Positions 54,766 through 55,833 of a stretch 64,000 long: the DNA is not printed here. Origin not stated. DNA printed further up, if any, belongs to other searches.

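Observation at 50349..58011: Eight tandem, diversified, secreted LamG-jellyroll paralogs in the tail region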

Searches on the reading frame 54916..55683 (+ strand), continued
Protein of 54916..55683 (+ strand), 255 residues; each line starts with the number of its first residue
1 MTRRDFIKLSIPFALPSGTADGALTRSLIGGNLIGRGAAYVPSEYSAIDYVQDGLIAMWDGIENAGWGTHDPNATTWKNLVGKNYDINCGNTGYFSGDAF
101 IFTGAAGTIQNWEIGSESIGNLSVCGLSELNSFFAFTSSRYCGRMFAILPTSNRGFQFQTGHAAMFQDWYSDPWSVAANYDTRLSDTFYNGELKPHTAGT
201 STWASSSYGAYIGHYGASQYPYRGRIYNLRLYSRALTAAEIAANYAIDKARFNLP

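Call 31: find_encoding_contigs(protein=P0101, flank=10000, max_places=2)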
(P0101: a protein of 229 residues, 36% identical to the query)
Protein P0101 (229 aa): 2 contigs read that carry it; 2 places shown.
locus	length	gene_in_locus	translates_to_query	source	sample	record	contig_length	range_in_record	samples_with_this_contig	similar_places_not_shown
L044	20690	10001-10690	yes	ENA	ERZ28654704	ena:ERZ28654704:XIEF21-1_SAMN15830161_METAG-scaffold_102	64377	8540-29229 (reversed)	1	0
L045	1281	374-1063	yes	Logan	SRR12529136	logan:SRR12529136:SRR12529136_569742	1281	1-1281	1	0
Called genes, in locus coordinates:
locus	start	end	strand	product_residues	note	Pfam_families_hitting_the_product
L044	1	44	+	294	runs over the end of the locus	-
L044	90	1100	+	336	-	-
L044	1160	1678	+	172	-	-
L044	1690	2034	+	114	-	-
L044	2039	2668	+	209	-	-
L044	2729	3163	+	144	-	-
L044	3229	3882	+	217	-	-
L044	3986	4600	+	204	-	PF11195:Tad2-like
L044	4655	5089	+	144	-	-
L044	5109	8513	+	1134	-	PF02839:CBM_5_12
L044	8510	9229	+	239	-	-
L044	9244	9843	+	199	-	-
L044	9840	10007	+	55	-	-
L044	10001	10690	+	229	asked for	PF13385:Laminin_G_3 (weak)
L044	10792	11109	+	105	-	-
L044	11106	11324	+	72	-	-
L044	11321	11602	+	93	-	PF07119:DUF1375 (weak)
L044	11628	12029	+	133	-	-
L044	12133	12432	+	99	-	PF11195:Tad2-like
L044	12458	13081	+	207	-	-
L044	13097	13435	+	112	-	PF24175:SU10_adaptor (faint)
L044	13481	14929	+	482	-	-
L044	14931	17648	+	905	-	PF09479:Flg_new (weak)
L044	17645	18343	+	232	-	-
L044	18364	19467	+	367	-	-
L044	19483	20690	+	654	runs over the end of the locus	-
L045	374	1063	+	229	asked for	PF13385:Laminin_G_3 (weak)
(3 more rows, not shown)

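Call 32: predict_structure(alignment_id=A3)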
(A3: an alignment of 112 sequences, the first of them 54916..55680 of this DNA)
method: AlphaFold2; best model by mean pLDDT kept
length: 255 residues; sequences in the alignment: 112
mean_pLDDT: 79.4   pTM: 0.77
mean pLDDT of the five models: 79.4, 79.0, 77.0, 76.7, 76.2
residues with pLDDT >= 90: 107; 70-90: 68; 50-70: 61; < 50: 19
segments of 3 or more residues with pLDDT < 50: 1-3, 21-32, 35-37
pLDDT, mean of each block of 10 residues (from residue 1): 55 57 45 48 86 96 94 95 87 93 71 73 92 63 71 78 77 93 90 87 68 75 92 96 98 94
secondary structure, 60 per line:
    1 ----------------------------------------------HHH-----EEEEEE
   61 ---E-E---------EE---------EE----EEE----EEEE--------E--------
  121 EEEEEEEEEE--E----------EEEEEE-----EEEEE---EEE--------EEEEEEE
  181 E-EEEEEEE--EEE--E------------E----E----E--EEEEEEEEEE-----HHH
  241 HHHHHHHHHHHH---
elements in order: E55-60 E93-95 E100-103 E121-130 E144-149 E155-159 E163-165 E174-181 E183-189 E192-194 E223-232 H238-252
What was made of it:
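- On Laminin_G_3 / ConA-like jelly-roll (PF13385): AF2 model with pLDDT 79 and pTM 0.77; residues 45-255 are all-beta plus a C-terminal helix (call 32).
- Checked: It is a beta-sandwich plus a C-terminal helix (call 32).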

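Call 36: fold_search(model_id=the predicted structure, library=pdb)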
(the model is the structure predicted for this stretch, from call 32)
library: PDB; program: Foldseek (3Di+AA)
matches with E <= 10: 758; with E <= 0.001: 87
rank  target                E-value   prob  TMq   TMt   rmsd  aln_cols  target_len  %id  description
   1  1s0i_A                3.0e-07  1.00  0.52  0.23   7.0       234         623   14  Trypanosoma cruzi trans-sialidase in complex with sialyl-lactose (Michaelis complex) (released 2004-05-18)
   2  1ms1_A                3.3e-07  1.00  0.52  0.23   6.8       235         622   13  Monoclinic form of Trypanosoma cruzi trans-sialidase, in complex with 3-deoxy-2,3-dehydro-N-acetylneuraminic acid (DAN (released 2003-03-25)
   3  1n1s                  5.2e-07  1.00  0.50  0.23   5.7       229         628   16  Trypanosoma rangeli sialidase (released 2003-01-07)
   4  3b69                  6.5e-07  1.00  0.51  0.23   7.1       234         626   14  T cruzi Trans-sialidase complex with benzoylated NANA derivative (released 2008-05-13)
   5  2fhr                  7.3e-07  1.00  0.46  0.21   7.5       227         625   14  Trypanosoma Rangeli Sialidase In Complex With 2,3- Difluorosialic Acid (Covalent Intermediate) (released 2006-01-17)
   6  1ms5_A                7.7e-07  1.00  0.50  0.23   7.2       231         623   13  Triclinic form of Trypanosoma cruzi trans-sialidase, soaked with N-acetylneuraminyl-a-2,3-thio-galactoside (NA-S-Gal) (released 2003-03-25)
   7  1ms8_B                9.0e-07  1.00  0.51  0.23   7.1       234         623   14  Triclinic form of Trypanosoma cruzi trans-sialidase, in complex with 3-deoxy-2,3-dehydro-N-acetylneuraminic acid (DANA (released 2003-03-25)
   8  2a75                  9.6e-07  1.00  0.48  0.22   7.4       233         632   13  Trypanosoma rangeli Sialidase In Complex With 2,3- Difluorosialic Acid (Covalent Intermediate) (released 2005-11-22)
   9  1ms8_A                1.1e-06  1.00  0.51  0.23   7.1       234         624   14  Triclinic form of Trypanosoma cruzi trans-sialidase, in complex with 3-deoxy-2,3-dehydro-N-acetylneuraminic acid (DANA (released 2003-03-25)
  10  1wcs                  1.2e-06  1.00  0.50  0.23   6.1       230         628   13  A mutant of Trypanosoma rangeli sialidase displaying trans-sialidase activity (released 2004-12-15)
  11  1ms9_A                1.4e-06  1.00  0.49  0.22   7.2       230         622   13  Triclinic form of Trypanosoma cruzi trans-sialidase, in complex with lactose (released 2003-03-25)
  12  1ms5_B                1.7e-06  1.00  0.50  0.23   7.0       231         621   14  Triclinic form of Trypanosoma cruzi trans-sialidase, soaked with N-acetylneuraminyl-a-2,3-thio-galactoside (NA-S-Gal) (released 2003-03-25)
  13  1mz5                  2.1e-06  1.00  0.48  0.22   6.8       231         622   14  Trypanosoma rangeli sialidase (released 2002-10-16)
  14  1mz6                  2.4e-06  1.00  0.53  0.24   5.1       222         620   17  Trypanosoma rangeli sialidase in complex with the inhibitor DANA (released 2002-10-16)
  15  1mr5                  2.7e-06  1.00  0.52  0.23   6.5       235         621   14  Orthorhombic form of Trypanosoma cruzi trans-sialidase (released 2003-03-18)
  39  4c1w_A                1.8e-04  1.00  0.34  0.44   6.1       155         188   14  Carbohydrate binding domain from Streptococcus pneumoniae NanA sialidase complexed with 3'-sialyllactose (released 2014-08-27)
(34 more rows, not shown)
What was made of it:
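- Closest known: Pfam Laminin_G_3. Same: Foldseek E 3e-7 to trans-sialidase lectin domains (call 36).
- Checked: The model matches trans-sialidase lectin domains, AbnA domain 4, BoNT Hc and CBM40 (E 3e-7 to 1e-4, call 36).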

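Call 37: fold_search(model_id=the predicted structure, library=viral)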
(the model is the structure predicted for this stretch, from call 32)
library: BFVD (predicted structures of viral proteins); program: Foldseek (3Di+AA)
matches with E <= 10: 691; with E <= 0.001: 223
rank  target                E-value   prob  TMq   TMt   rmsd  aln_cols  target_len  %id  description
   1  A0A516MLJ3            7.9e-10  1.00  0.56  0.65   6.5       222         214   22  (no name in the UniProt tables at hand)
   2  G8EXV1                2.4e-09  1.00  0.61  0.50  14.5       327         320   17  Uncharacterized protein [Synechococcus phage S-CAM8]
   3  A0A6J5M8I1            3.5e-09  1.00  0.59  0.65   6.1       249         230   18  Concanavalin A-like lectin/glucanases superfamily [uncultured Caudovirales phage]
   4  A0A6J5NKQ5            9.0e-09  1.00  0.66  0.73   4.2       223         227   21  Concanavalin A-like lectin/glucanases superfamily [uncultured Caudovirales phage]
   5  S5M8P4                1.3e-08  1.00  0.47  0.40   7.8       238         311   18  Uncharacterized protein [Bacillus phage JL]
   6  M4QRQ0                1.7e-08  1.00  0.57  0.17   5.6       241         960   18  LamG-like jellyroll fold domain-containing protein [Synechococcus phage S-SKS1]
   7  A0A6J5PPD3            1.7e-08  1.00  0.53  0.33   6.6       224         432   20  Concanavalin A-like lectin/glucanases superfamily [uncultured Caudovirales phage]
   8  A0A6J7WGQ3            1.8e-08  1.00  0.53  0.28  12.3       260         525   19  Concanavalin A-like lectin/glucanases superfamily [uncultured Caudovirales phage]
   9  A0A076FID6            2.9e-08  1.00  0.56  0.28   5.1       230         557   19  Putative concanavalin A-like lectin/glucanase superfamily protein [Aureococcus anophagefferens virus]
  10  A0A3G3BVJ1            3.0e-08  1.00  0.57  0.45   4.9       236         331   15  Concanavalin A-like lectin/glucanases superfamily protein [Bacillus phage vB_BcoS-136]
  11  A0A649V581            3.2e-08  1.00  0.61  0.64  10.2       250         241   18  (no name in the UniProt tables at hand)
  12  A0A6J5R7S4            3.2e-08  1.00  0.54  0.60   5.9       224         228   22  Concanavalin A-like lectin/glucanases superfamily [uncultured Caudovirales phage]
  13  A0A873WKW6            5.6e-08  1.00  0.56  0.48   6.7       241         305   19  Uncharacterized protein [Synechococcus phage S-H9-2]
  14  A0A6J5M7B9            5.9e-08  1.00  0.53  0.59   7.1       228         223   17  Concanavalin A-like lectin/glucanases superfamily [uncultured Caudovirales phage]
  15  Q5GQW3                6.6e-08  1.00  0.57  0.46   5.1       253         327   17  Virion structural protein [Synechococcus phage S-PM2]
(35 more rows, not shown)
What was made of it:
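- On Laminin_G_3 / ConA-like jelly-roll (PF13385): Foldseek probability 1.00 to lectin and CBM jelly-rolls (calls 36, 37).
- Checked: It also matches many phage ConA-like proteins (call 37).
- LamG proteins are known virion components in cyanophages (BFVD hit Q5GQW3, S-PM2 virion structural protein, call 37).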

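Call 42: search_protein_families(library=phrogs, proteins=[L001:46-1122:+, L001:4179-5909:+, L001:6389-7285:+, L001:7311-8471:+, L001:8485-9444:+, L001:9671-11029:+, L044:5109-8513:+, L044:8510-9229:+, L044:13481-14929:+, L044:14931-17648:+], max_evalue=0.01)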
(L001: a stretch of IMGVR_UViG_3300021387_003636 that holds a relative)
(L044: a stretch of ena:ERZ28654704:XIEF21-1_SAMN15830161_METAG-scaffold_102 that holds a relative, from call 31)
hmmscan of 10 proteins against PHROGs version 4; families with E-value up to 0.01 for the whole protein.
L001:46-1122:+ (358 aa): 0 families

L001:4179-5909:+ (576 aa): 2 families
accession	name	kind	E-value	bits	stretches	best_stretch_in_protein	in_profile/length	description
phrog_332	-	connector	1.4e-05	24.6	1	110-280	137-297/560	head-tail adaptor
phrog_156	-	head and packaging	0.00092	18.7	1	122-190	132-205/681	portal protein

L001:6389-7285:+ (298 aa): 0 families

L001:7311-8471:+ (386 aa): 0 families

L001:8485-9444:+ (319 aa): 0 families

L001:9671-11029:+ (452 aa): 0 families

L044:5109-8513:+ (1134 aa): 3 families
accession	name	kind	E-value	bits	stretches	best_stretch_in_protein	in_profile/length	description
phrog_15439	-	other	1.7e-08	35.7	1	450-500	62-112/290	peptidase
phrog_4242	-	tail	0.00025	21.5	1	169-502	167-501/628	tail fiber protein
phrog_10684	-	unknown function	0.00074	20.8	1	462-489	67-94/121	-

L044:8510-9229:+ (239 aa): 0 families

L044:13481-14929:+ (482 aa): 3 families
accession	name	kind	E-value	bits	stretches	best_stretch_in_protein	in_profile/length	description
phrog_511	-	head and packaging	6.6e-57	194.5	1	1-480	319-754/862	internal virion protein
phrog_17680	-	unknown function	4e-05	24.2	1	1-44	1-44/356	-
phrog_26027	-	unknown function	0.0049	17.4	1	378-447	4-70/201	-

L044:14931-17648:+ (905 aa): 0 families

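Call 50: search_solved_structures(query=A3, max_evalue=0.1)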
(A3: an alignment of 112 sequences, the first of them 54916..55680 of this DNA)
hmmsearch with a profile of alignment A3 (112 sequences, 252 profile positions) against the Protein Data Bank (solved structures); distinct sequences matched with E-value up to 0.1: 15.
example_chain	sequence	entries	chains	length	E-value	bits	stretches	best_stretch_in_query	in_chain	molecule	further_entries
4c1w_A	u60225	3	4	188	2.3e-05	27.9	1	111-239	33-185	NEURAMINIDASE | SIALIDASE A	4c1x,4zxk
4qvs_A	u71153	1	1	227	0.00011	25.7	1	127-239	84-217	S-layer domain-containing protein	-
1mz5_A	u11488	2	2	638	0.003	21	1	61-239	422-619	sialidase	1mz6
1n1s_A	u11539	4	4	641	0.0037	20.7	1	61-239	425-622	Sialidase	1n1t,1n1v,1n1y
2a75_A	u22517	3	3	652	0.0039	20.6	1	61-239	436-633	sialidase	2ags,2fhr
1sli_A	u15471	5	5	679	0.0043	20.5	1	110-238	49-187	INTRAMOLECULAR TRANS-SIALIDASE | SIALIDASE L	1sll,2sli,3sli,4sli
1wcs_A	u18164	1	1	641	0.0057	20.1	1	61-239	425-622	SIALIDASE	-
1mr5_A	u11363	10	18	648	0.0067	19.8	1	140-239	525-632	trans-sialidase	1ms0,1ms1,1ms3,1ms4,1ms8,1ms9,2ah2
3pjq_A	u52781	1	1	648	0.0067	19.8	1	140-239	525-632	Trans-sialidase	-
1s0i_A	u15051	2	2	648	0.0067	19.8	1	140-239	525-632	trans-sialidase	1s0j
1ms5_A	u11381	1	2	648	0.0068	19.8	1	141-239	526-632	trans-sialidase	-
5hon_A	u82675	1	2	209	0.058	16.8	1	133-236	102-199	Extracellular arabinanase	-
6er3_A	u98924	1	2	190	0.083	16.3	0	112-239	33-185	BNR/Asp-box repeat protein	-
6er2_A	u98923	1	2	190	0.09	16.1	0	112-239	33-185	BNR/Asp-box repeat protein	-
6er4_A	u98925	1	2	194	0.095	16.1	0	112-239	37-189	BNR/Asp-box repeat protein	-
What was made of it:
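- Closest known: Pfam Laminin_G_3. Same: Profile hit to NanA CBM40, 4c1w, at E 2.3e-5 (call 50).
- The LamG fold is confirmed, and its closest solved relatives are carbohydrate-binding modules (calls 32, 36, 50). The closest solved relatives are CBMs (calls 36, 50).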

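Call 53: find_encoding_contigs(protein=P0017, flank=10000, max_places=2)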
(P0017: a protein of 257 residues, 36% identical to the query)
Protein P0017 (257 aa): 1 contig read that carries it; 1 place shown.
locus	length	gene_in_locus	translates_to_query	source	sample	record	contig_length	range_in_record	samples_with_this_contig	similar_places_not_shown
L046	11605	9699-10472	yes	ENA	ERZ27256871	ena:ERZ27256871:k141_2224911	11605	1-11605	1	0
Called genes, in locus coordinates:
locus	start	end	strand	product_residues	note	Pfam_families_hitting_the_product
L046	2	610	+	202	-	?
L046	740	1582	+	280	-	-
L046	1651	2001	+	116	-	-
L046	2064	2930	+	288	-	-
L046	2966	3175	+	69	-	-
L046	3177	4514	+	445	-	-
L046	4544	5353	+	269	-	PF13385:Laminin_G_3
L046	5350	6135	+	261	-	-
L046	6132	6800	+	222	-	-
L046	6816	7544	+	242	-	-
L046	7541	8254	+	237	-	-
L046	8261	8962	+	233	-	-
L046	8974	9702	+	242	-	PF13385:Laminin_G_3 (weak)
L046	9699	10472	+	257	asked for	-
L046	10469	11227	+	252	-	-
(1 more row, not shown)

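Call 54: find_encoding_contigs(protein=P0006, flank=10000, max_places=2)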
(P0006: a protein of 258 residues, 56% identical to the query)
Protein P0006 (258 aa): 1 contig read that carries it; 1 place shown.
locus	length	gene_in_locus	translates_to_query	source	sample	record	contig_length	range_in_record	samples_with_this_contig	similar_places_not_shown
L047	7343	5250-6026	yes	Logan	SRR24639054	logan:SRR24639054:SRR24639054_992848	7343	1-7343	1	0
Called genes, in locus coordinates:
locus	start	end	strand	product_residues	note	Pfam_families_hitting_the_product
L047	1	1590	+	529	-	?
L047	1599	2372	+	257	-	-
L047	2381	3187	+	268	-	PF13385:Laminin_G_3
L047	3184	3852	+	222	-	-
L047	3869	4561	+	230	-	PF13306:LRR_5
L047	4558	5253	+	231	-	PF13306:LRR_5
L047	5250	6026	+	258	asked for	-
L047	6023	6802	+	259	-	-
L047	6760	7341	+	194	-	?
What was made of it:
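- On BspA-type LRR (PF13306), gene 51855-52562: The two homologues in L047 have unmarked precomputed LRR_5 hits (call 54).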
